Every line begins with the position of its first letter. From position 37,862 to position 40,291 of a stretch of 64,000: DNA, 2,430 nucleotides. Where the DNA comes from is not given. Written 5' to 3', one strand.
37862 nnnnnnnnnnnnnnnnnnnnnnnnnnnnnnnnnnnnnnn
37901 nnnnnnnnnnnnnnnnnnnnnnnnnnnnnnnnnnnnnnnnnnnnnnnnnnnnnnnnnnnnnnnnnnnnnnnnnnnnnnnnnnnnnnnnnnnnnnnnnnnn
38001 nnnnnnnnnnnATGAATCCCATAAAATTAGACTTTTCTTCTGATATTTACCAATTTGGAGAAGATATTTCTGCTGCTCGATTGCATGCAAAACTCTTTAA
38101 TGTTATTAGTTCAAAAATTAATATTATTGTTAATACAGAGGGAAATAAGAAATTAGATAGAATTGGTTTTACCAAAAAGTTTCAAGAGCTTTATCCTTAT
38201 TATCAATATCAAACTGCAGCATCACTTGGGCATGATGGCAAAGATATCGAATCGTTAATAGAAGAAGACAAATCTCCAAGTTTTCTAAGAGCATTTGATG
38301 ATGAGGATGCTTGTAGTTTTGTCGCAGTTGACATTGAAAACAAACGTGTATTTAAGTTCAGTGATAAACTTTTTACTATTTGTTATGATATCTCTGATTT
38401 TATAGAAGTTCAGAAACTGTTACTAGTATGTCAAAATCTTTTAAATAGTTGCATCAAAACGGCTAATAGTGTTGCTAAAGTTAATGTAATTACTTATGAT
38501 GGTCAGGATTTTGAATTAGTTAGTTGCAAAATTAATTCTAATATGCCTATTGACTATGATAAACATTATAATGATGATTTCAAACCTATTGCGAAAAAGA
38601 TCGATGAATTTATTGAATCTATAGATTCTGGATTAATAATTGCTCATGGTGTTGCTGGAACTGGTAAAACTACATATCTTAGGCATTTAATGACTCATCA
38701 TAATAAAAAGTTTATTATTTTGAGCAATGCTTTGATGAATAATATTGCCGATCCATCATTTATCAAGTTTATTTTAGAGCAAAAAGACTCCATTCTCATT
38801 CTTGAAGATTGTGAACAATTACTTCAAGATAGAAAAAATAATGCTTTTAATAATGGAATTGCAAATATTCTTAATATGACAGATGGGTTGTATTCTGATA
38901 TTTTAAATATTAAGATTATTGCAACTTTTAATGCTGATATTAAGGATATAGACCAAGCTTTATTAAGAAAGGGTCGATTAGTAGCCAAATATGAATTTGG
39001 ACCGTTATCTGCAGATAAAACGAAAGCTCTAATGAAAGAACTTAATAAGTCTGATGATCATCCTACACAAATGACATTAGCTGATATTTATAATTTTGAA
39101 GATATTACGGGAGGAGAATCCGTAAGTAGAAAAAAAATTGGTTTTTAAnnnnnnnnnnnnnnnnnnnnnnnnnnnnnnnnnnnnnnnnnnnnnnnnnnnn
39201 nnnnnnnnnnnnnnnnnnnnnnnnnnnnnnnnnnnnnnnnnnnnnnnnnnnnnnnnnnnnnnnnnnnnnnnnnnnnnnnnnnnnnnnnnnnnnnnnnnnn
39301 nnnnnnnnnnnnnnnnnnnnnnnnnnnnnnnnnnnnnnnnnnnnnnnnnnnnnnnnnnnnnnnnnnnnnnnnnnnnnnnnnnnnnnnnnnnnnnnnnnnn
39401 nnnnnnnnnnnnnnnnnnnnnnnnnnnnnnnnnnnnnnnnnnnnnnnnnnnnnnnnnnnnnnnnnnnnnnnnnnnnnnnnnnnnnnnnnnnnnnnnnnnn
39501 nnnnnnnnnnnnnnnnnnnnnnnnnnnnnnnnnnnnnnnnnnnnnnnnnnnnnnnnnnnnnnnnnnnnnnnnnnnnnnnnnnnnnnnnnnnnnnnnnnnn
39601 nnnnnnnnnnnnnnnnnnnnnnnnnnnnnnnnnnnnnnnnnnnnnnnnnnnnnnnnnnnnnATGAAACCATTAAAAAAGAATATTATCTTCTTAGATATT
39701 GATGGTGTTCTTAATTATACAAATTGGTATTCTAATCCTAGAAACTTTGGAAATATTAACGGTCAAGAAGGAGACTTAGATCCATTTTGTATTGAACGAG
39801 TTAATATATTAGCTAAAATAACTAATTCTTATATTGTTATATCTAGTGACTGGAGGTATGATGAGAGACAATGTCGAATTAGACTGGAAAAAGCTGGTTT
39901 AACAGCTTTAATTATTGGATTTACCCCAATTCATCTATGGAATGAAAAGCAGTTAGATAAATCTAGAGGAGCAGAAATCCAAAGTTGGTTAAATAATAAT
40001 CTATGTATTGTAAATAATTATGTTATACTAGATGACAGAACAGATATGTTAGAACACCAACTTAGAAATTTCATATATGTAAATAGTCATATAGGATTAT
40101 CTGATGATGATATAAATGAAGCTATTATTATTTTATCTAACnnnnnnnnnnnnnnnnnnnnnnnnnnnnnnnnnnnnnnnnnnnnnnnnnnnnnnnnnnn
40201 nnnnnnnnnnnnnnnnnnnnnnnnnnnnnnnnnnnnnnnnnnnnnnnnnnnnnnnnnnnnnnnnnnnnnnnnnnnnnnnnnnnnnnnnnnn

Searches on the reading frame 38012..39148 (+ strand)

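Call 9: search_protein_families(library=phrogs, proteins=[window:38012-39148:+], max_evalue=0.001)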
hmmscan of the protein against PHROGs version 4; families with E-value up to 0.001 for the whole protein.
window:38012-39148:+ (378 aa): 7 families
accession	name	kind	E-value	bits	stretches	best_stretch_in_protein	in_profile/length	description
phrog_14322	-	unknown function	1.3e-21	78.3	1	156-378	175-397/398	-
phrog_7485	-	unknown function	4.1e-14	53.3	1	211-359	232-389/430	-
phrog_33861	-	unknown function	7.3e-10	39.1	1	261-361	285-385/407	-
phrog_9172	-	unknown function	1.1e-06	28.7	1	196-343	96-256/509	-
phrog_35110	-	unknown function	2.1e-06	27.7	1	259-323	333-395/455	-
phrog_168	-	DNA, RNA and nucleotide metabolism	6.4e-05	23.8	1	195-337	31-163/314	clamp loader of DNA polymerase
phrog_170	-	other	0.00028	21.4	1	180-227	63-111/323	PhoH-like phosphate starvation-inducible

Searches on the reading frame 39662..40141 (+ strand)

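Call 56: search_protein_families(library=pfam, proteins=[window:39662-40141:+], max_evalue=0.01)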
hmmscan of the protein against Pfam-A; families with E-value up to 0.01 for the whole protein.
seq(160 aa): 2 families
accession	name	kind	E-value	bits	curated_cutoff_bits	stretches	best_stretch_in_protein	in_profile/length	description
PF18143.6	HAD_SAK_2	-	4.2e-28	98.9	27.5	1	8-150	1-138/139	HAD domain in Swiss Army Knife RNA repair proteins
PF03031.24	NIF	-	0.0089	16.2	21.8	0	9-149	3-140/160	NLI interacting factor-like phosphatase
